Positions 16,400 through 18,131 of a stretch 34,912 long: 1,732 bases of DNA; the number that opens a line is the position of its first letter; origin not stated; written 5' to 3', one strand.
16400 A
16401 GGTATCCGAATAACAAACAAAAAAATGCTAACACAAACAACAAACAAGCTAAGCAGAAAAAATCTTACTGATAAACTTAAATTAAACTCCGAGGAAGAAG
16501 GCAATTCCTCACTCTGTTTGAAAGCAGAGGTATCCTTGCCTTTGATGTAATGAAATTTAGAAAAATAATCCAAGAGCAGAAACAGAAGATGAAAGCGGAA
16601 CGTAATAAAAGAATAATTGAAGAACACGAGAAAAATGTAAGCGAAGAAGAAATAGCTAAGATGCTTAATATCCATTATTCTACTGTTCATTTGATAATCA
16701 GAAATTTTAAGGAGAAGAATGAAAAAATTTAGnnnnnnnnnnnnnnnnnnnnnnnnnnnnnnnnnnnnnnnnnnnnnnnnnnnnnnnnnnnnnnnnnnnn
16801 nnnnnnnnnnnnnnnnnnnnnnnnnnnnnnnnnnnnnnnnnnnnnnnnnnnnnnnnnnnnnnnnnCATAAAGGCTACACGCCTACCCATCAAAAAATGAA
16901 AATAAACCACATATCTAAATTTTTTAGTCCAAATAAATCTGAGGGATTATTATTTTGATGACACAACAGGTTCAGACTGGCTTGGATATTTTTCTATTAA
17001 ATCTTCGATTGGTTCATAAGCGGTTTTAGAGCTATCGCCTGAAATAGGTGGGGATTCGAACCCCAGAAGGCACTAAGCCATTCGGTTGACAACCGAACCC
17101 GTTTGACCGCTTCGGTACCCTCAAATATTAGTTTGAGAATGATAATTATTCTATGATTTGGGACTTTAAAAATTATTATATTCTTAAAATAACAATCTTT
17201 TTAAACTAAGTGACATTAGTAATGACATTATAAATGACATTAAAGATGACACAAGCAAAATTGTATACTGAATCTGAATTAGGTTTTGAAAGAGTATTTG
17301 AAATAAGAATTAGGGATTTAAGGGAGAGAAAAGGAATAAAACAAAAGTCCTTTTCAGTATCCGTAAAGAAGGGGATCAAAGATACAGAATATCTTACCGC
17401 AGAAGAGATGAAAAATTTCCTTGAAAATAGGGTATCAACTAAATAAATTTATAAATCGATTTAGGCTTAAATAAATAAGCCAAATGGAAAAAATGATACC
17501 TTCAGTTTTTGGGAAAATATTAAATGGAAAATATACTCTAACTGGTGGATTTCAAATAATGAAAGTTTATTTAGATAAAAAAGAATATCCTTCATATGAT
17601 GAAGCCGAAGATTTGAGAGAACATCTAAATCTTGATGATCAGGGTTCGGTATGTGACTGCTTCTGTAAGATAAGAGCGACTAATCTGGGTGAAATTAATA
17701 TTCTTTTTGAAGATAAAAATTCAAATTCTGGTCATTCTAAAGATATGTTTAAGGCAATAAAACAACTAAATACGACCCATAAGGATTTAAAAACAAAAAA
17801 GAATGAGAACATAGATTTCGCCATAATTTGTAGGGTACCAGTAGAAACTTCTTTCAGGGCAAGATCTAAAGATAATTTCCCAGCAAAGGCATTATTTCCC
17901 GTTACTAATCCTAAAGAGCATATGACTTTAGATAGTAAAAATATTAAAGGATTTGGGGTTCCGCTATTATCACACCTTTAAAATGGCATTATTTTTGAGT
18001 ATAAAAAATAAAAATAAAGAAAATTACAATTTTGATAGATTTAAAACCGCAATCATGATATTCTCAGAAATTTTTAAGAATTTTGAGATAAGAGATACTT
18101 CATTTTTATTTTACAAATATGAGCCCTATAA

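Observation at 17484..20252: Three-gene module of two unknown proteins converging on a Cas4-like Fe-S nuclease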

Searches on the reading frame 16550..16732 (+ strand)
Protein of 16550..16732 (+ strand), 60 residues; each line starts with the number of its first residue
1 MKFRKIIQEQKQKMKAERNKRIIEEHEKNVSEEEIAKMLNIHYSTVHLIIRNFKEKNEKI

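Call 5: search_protein_families(library=pfam, proteins=[window:16550-16732:+], max_evalue=0.1)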
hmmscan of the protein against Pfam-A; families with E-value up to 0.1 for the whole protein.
window:16550-16732:+ (60 aa): 17 families
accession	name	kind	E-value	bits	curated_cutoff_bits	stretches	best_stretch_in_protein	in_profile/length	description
PF25787.1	HTH_SB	-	1.3e-08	35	43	1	17-57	10-50/53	Sleeping Beauty transposase HTH domain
PF13384.12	HTH_23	-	2.4e-06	27.6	24.6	1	18-56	6-44/50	Homeodomain-like domain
PF19610.4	DUF6115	-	4.4e-05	24.3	27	1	8-51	89-132/134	Family of unknown function (DUF6115)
PF04218.19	CENP-B_N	-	0.00072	19.6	21.2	1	21-52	14-45/53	CENP-B N-terminal DNA-binding domain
PF13545.12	HTH_Crp_2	-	0.0016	18.8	27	1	26-56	19-49/70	Crp-like helix-turn-helix domain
PF08281.18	Sigma70_r4_2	-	0.0018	18.3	25.7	1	17-47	13-44/54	Sigma-70, region 4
PF04539.22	Sigma70_r3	-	0.0066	17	25.3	1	20-51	11-42/78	Sigma-70 region 3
PF13551.12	HTH_29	-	0.0079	16.7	28.1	1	20-57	2-40/64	Winged helix-turn helix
PF04967.18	HTH_10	-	0.013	15.7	23.1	1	27-56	21-50/53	HTH DNA binding domain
PF01325.25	Fe_dep_repress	-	0.017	15.7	26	1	24-50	17-43/60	Iron dependent repressor, N-terminal DNA binding domain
PF08279.18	HTH_11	-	0.017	15.5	25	1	22-52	8-38/55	HTH domain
PF13936.12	HTH_38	-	0.023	14.8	27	1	22-47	13-38/44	Helix-turn-helix domain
PF01381.28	HTH_3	-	0.049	14.1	23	1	27-52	7-32/55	Helix-turn-helix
PF13542.12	HTH_Tnp_ISL3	-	0.055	13.4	27.4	1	22-51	20-48/51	Helix-turn-helix domain of transposase family ISL3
PF00196.25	GerE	-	0.061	13.4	23.5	1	17-56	5-44/57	Bacterial regulatory proteins, luxR family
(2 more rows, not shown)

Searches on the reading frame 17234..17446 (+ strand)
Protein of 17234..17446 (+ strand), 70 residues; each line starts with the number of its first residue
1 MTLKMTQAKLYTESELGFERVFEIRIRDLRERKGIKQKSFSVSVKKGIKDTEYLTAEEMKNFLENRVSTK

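Call 5: search_protein_families(library=pfam, proteins=[window:17234-17446:+], max_evalue=0.1)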
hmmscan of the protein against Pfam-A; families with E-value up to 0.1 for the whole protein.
window:17234-17446:+ (70 aa): 0 families

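Call 7: search_protein_families(library=phrogs, proteins=[window:17234-17446:+], max_evalue=0.1)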
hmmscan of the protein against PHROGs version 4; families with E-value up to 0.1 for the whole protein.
window:17234-17446:+ (70 aa): 0 families

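Call 8: search_protein_families(library=ncbifam, proteins=[window:17234-17446:+], max_evalue=0.1)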
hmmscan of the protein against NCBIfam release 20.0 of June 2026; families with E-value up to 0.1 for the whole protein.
window:17234-17446:+ (70 aa): 0 families

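Call 78: search_protein_families(library=pfam, proteins=[window:17234-17446:+], max_evalue=0.1)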
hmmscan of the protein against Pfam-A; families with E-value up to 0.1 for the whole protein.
window:17234-17446:+ (70 aa): 0 families

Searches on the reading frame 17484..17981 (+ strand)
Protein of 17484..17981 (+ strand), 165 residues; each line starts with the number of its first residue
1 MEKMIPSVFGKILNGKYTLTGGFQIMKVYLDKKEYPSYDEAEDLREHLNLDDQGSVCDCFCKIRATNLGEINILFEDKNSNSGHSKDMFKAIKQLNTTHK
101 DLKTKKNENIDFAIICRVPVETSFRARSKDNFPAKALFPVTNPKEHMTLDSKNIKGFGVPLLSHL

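Call 5: search_protein_families(library=pfam, proteins=[window:17484-17981:+], max_evalue=0.1)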
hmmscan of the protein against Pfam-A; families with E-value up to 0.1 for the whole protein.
window:17484-17981:+ (165 aa): 0 families

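Call 6: search_protein_families(library=padloc, proteins=[window:17484-17981:+], max_evalue=0.1)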
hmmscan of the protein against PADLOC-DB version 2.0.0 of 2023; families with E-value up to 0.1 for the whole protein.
window:17484-17981:+ (165 aa): 0 families

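Call 7: search_protein_families(library=phrogs, proteins=[window:17484-17981:+], max_evalue=0.1)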
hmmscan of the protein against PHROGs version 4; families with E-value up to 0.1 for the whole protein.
window:17484-17981:+ (165 aa): 0 families

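Call 8: search_protein_families(library=ncbifam, proteins=[window:17484-17981:+], max_evalue=0.1)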
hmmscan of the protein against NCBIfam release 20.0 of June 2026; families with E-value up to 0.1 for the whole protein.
window:17484-17981:+ (165 aa): 0 families

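Call 19: find_homologous_proteins(query=window:17484-17981:+, max_evalue=0.01)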
Query window:17484-17981:+ (165 aa): 1 proteins with E <= 0.01 among 24 candidates.
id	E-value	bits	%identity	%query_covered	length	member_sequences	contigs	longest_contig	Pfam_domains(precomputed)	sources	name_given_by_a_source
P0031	9.9e-107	372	100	100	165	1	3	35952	-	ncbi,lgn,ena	ncbi:MAG: hypothetical protein AABX17_03905 [Nanoarchaeota archaeon]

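Call 53: find_related_loci(query=A5, collection=metagenome_contigs, flank=6000)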
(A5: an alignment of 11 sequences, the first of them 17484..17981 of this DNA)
Query A5 (165 aa) in metagenome_contigs; peptide patterns used: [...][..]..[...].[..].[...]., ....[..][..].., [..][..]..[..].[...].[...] (x = any residue, [..] = any of these).
381 stretches matched a pattern; 5 encode a relative of the query (tblastn E <= 1e-3); 5 distinct loci.
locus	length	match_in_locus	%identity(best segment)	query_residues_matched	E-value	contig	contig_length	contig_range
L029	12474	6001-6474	51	5-164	1e-46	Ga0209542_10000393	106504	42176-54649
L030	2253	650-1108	36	5-162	2e-24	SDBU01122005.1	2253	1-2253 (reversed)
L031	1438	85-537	31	5-162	7e-22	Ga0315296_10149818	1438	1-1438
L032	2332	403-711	40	23-129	1e-19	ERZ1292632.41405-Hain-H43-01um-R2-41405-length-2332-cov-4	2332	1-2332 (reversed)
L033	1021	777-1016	37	21-100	2e-10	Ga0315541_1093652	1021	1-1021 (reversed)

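Call 54: find_related_loci(query=A5, collection=viral_contigs, flank=8000)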
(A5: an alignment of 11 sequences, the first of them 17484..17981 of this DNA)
Query A5 (165 aa) in viral_contigs; peptide patterns used: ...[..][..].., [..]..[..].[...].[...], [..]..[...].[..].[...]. (x = any residue, [..] = any of these).
237 stretches matched a pattern, but none encodes a relative of the query by tblastn (E <= 1e-3).

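Call 57: search_protein_families(library=pfam, proteins=[L029:1258-4398:+, L029:4980-5885:+, L029:7379-7903:-, L029:7903-8460:-, L029:8464-9951:-, L029:10044-11528:+, L029:224-760:+], max_evalue=0.0001)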
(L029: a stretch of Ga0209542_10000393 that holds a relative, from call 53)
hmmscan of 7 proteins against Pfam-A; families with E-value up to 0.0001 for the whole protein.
L029:1258-4398:+ (1046 aa): 3 families
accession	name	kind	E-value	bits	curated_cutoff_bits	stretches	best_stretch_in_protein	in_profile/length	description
PF19044.6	P-loop_TraG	-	2.3e-27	96.1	25.8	1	526-831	27-345/413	TraG P-loop domain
PF01935.23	DUF87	-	1.8e-17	64.6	23.2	1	513-700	8-182/220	Helicase HerA, central domain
PF12846.13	AAA_10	-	6.6e-16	58.7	27.5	1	526-823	19-321/362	AAA-like domain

L029:4980-5885:+ (301 aa): 1 family
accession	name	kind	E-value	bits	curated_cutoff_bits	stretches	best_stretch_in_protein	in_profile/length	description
PF00145.23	DNA_methylase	-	3e-76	257.4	22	1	3-301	2-322/324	C-5 cytosine-specific DNA methylase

L029:7379-7903:- (174 aa): 0 families

L029:7903-8460:- (185 aa): 0 families

L029:8464-9951:- (495 aa): 1 family
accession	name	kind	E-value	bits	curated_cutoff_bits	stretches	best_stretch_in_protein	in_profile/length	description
PF11074.14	DUF2779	-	1.3e-43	148.7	23.3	1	291-416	1-126/126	Domain of unknown function(DUF2779)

L029:10044-11528:+ (494 aa): 4 families
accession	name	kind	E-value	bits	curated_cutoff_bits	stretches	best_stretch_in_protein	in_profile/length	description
PF02384.22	N6_Mtase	-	1.3e-102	343.8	20.4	1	148-458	3-309/311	N-6 DNA Methylase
PF12161.14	HsdM_N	-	1.2e-21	78.2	24.5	1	10-136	2-135/135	HsdM N-terminal domain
PF01170.24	UPF0020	-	7.3e-07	29.5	22.3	1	185-281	22-131/197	RMKL-like, methyltransferase domain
PF07669.17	Eco57I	-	7.3e-06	26.6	25.3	0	249-363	49-166/171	Eco57I restriction-modification methylase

L029:224-760:+ (178 aa): 0 families

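Call 72: search_solved_structures(query=A3, max_evalue=10, show_alignments=2)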
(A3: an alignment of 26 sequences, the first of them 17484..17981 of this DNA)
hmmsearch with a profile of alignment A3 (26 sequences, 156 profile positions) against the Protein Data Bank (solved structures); distinct sequences matched with E-value up to 10: 0.

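Call 78: search_protein_families(library=pfam, proteins=[L030:346-585:+, L032:33-245:+, L033:432-635:+, L029:7379-7903:-, L029:7903-8460:-], max_evalue=0.1)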
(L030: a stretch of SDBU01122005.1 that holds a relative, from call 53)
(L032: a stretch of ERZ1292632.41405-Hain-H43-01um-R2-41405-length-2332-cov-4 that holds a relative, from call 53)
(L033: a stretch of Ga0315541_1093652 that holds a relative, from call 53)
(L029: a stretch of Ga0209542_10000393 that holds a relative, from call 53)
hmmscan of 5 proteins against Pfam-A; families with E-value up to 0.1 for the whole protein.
L030:346-585:+ (79 aa): 1 family
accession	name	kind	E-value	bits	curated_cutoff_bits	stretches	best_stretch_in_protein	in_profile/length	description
PF07976.19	Phe_hydrox_dim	-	0.073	13.4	24.9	1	15-68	85-137/197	Phenol hydroxylase, C-terminal dimerisation domain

L032:33-245:+ (70 aa): 0 families

L033:432-635:+ (67 aa): 2 families
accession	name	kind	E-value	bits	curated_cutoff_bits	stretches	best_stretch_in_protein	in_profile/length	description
PF18550.6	NitrOD2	-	0.053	14.1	25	1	24-61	10-49/104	Nitrososphaera output domain 2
PF23337.1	PTHB1_pf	-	0.084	13.3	24.7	1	3-60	6-65/110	PTHB1 platform domain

L029:7379-7903:- (174 aa): 1 family
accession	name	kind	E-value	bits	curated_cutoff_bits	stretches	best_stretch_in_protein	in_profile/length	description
PF21790.3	OGG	-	0.079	13.1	27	1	105-156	147-201/201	Putative 8-oxoguanine DNA glycosylase OGG-like protein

L029:7903-8460:- (185 aa): 1 family
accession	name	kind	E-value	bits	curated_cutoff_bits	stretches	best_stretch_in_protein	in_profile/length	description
PF07801.16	DUF1647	-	0.011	16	25.7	1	11-83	58-130/141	Protein of unknown function (DUF1647)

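Call 85: search_protein_families(library=pfam, alignment_id=A3, max_evalue=1)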
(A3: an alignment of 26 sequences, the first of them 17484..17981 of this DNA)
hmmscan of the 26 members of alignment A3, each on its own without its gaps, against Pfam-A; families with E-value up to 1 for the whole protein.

A. member 1, window:17484-17981:+ (165 aa): 0 families

B. families by the number of members that match (of 26 scanned): 10 families
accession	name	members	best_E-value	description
PF14832.11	Tautomerase_3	2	0.056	Putative oxalocrotonate tautomerase enzyme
PF24049.1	YOMG_N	1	0.0007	YOMG N-terminal domain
PF21310.3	OCRL-like_ASH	1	0.0054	Inositol polyphosphate 5-phosphatase OCRL-like, ASH domain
PF20553.4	Methyltransf_35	1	0.0099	Putative O-methyltransferase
PF01251.23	Ribosomal_S7e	1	0.039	Ribosomal protein S7e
PF14756.11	Pdase_C33_assoc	1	0.041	Peptidase_C33-associated domain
PF04473.18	DUF553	1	0.1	Transglutaminase-like domain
PF14192.12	DUF4314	1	0.14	Domain of unknown function (DUF4314)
PF25339.1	C2_C2CD3_N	1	0.15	N-terminal C2 domain of C2CD3 protein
PF02370.21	M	1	0.18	M protein repeat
